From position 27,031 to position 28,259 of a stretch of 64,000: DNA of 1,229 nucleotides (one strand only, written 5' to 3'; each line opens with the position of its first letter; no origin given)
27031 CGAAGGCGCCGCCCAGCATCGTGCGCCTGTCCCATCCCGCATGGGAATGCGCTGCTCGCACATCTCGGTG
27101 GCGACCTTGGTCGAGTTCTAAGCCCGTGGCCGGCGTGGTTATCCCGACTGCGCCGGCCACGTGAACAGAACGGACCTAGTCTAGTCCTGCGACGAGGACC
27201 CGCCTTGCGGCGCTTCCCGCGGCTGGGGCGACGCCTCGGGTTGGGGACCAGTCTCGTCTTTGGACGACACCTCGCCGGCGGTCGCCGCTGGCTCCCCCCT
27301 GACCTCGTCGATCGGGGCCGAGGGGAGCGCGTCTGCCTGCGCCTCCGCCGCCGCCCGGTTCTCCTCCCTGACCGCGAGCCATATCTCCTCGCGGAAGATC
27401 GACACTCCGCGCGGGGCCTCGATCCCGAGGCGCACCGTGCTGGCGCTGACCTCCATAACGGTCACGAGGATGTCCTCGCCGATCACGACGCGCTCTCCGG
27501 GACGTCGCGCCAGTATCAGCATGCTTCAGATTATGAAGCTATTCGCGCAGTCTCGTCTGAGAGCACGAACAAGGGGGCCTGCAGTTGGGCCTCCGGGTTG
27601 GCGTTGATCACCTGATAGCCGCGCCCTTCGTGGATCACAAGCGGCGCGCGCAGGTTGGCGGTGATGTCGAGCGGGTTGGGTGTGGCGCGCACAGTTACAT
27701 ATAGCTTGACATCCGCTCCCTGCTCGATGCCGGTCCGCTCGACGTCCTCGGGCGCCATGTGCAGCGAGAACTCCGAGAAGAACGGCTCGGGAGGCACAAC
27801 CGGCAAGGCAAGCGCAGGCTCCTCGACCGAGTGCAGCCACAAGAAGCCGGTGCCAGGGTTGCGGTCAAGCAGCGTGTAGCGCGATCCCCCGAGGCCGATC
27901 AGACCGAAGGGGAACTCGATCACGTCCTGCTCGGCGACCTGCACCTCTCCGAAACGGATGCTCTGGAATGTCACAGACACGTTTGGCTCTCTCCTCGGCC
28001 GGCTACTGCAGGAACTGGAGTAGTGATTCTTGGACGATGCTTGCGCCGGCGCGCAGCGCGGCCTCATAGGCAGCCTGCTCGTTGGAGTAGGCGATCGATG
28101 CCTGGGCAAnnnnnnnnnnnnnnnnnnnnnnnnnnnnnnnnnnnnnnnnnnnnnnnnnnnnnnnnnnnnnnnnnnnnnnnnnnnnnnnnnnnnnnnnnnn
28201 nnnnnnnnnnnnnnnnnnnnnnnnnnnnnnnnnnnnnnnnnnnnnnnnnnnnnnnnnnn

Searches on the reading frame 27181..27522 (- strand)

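Call 66: search_protein_families(library=pfam, proteins=[window:27181-27522:-], max_evalue=0.001)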
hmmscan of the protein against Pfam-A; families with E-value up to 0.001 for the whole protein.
window:27181-27522:- (113 aa): 1 family
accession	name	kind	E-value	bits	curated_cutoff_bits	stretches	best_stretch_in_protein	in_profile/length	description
PF02599.21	CsrA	-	8.8e-21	74.1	27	1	1-52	1-52/53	Global regulator protein family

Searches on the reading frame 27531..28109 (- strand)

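Call 66: search_protein_families(library=pfam, proteins=[window:27531-28109:-], max_evalue=0.001)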
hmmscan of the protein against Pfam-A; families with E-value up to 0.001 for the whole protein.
window:27531-28109:- (192 aa): 1 family
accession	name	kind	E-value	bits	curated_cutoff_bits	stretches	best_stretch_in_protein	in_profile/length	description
PF02623.20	FliW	-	1e-22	80.6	25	1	64-180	1-122/122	FliW protein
